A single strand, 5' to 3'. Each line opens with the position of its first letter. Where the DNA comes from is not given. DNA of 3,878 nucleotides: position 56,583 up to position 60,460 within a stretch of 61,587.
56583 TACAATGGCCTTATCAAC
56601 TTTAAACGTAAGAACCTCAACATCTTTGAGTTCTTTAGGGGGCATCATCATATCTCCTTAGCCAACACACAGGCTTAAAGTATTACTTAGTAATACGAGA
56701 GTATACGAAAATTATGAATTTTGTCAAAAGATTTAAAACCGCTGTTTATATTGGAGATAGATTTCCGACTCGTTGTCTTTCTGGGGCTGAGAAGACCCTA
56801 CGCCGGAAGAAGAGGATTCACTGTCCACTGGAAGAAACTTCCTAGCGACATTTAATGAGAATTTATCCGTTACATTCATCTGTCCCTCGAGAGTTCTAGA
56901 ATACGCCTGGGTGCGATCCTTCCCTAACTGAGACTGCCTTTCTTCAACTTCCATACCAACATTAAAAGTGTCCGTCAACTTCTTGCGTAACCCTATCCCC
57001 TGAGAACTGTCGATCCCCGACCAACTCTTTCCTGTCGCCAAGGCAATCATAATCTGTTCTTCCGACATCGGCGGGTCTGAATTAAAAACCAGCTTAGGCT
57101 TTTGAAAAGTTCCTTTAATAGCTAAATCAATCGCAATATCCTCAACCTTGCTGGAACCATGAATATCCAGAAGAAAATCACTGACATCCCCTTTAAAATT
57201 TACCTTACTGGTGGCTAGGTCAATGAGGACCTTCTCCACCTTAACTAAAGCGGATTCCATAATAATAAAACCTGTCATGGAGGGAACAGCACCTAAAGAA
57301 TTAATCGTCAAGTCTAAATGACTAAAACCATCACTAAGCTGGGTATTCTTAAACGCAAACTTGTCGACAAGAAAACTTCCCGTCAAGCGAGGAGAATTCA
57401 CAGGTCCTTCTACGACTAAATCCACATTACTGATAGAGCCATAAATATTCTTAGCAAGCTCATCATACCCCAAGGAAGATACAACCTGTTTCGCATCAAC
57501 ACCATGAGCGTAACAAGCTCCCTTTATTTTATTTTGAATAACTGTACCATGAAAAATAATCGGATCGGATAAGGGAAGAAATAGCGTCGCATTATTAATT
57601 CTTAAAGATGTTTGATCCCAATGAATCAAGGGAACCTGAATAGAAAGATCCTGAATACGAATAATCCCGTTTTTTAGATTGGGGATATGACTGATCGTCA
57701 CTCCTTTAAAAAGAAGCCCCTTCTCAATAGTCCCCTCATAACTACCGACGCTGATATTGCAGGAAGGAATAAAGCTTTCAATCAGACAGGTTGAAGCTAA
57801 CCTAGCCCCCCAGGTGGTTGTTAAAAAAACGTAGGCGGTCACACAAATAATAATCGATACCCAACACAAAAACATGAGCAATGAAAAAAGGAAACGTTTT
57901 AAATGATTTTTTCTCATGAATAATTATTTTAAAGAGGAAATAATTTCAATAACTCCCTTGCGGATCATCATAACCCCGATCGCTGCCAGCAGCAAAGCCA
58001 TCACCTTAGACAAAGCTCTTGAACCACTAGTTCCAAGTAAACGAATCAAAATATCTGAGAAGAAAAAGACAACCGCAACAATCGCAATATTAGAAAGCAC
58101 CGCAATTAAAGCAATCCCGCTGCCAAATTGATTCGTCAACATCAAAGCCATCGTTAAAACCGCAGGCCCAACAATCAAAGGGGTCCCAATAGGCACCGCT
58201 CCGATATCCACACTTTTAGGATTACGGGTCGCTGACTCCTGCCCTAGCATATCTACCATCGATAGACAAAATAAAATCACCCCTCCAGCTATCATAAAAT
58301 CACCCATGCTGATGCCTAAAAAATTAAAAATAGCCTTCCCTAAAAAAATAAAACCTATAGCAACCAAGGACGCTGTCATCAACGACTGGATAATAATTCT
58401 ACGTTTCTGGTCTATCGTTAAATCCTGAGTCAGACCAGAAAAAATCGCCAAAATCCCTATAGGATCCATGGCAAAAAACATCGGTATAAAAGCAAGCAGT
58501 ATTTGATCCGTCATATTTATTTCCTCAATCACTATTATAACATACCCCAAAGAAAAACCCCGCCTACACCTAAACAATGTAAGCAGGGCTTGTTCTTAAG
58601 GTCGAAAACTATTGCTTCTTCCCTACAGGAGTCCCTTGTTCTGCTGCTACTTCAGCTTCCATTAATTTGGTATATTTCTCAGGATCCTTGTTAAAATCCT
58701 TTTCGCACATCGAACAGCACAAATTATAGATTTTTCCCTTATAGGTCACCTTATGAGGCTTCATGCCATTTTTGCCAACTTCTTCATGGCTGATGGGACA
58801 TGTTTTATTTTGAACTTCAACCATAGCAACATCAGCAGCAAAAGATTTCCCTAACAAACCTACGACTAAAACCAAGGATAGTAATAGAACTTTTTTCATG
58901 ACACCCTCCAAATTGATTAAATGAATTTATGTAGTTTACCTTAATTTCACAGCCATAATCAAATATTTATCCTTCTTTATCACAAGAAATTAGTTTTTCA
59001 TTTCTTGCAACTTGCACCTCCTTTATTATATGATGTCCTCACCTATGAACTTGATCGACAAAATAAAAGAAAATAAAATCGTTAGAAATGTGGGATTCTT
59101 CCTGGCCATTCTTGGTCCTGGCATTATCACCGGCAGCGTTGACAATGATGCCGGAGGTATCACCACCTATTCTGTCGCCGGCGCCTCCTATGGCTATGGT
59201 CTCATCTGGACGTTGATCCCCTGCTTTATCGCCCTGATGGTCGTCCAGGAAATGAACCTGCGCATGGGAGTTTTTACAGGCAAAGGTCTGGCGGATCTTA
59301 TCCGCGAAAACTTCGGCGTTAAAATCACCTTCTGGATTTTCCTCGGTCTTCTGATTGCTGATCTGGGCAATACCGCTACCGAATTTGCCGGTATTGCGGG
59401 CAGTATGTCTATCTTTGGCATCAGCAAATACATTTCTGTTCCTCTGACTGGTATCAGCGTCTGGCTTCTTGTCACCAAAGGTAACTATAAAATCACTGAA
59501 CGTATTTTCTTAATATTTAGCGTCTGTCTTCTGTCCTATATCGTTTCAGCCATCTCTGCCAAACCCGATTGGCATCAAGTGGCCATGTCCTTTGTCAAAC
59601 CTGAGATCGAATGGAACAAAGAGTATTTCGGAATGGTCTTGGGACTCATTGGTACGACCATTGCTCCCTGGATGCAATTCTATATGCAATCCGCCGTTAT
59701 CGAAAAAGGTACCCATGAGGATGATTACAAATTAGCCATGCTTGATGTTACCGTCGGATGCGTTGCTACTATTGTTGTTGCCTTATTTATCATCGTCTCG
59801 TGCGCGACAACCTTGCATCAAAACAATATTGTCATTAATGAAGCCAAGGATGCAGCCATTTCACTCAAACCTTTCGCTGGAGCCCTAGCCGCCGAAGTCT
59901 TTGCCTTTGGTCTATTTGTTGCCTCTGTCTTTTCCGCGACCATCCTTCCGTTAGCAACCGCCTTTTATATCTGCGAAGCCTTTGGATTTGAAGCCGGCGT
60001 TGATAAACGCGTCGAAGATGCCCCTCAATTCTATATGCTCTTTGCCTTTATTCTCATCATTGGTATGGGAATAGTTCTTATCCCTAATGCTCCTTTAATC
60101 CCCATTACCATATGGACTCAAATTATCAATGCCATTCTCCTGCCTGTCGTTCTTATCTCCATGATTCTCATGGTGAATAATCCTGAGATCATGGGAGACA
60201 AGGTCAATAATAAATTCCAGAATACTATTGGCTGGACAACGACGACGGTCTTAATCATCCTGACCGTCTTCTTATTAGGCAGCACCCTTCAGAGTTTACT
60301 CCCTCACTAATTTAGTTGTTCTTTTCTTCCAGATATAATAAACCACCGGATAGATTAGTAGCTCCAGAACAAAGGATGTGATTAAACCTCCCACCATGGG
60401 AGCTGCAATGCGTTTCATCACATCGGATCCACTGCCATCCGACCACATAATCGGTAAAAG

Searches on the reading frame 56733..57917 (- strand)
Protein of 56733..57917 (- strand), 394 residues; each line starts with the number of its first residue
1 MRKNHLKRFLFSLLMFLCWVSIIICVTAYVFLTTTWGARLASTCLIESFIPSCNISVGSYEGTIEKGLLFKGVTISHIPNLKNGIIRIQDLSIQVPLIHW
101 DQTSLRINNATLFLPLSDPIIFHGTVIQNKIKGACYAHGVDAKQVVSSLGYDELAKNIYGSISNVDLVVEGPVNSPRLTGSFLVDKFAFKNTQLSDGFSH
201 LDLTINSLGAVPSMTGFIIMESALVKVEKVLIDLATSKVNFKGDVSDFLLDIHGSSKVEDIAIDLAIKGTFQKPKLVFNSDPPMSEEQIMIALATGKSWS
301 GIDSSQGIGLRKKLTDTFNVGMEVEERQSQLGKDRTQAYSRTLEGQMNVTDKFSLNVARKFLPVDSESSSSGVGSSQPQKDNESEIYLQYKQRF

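Call 83: search_protein_families(library=pfam, proteins=[window:56733-57917:-], max_evalue=0.00001)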
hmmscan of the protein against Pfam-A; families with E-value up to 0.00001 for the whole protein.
window:56733-57917:- (394 aa): 1 family
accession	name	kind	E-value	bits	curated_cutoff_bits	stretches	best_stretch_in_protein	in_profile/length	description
PF04357.19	TamB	-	5.6e-11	42.8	22.4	1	202-336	151-300/381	TamB, inner membrane protein subunit of TAM complex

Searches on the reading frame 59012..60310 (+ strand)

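Call 83: search_protein_families(library=pfam, proteins=[window:59012-60310:+], max_evalue=0.00001)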
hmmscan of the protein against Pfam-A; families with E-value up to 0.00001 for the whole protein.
window:59012-60310:+ (432 aa): 1 family
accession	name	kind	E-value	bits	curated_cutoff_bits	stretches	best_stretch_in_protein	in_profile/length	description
PF01566.24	Nramp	-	5.4e-95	318.9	29.8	1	50-400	1-356/357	Natural resistance-associated macrophage protein-like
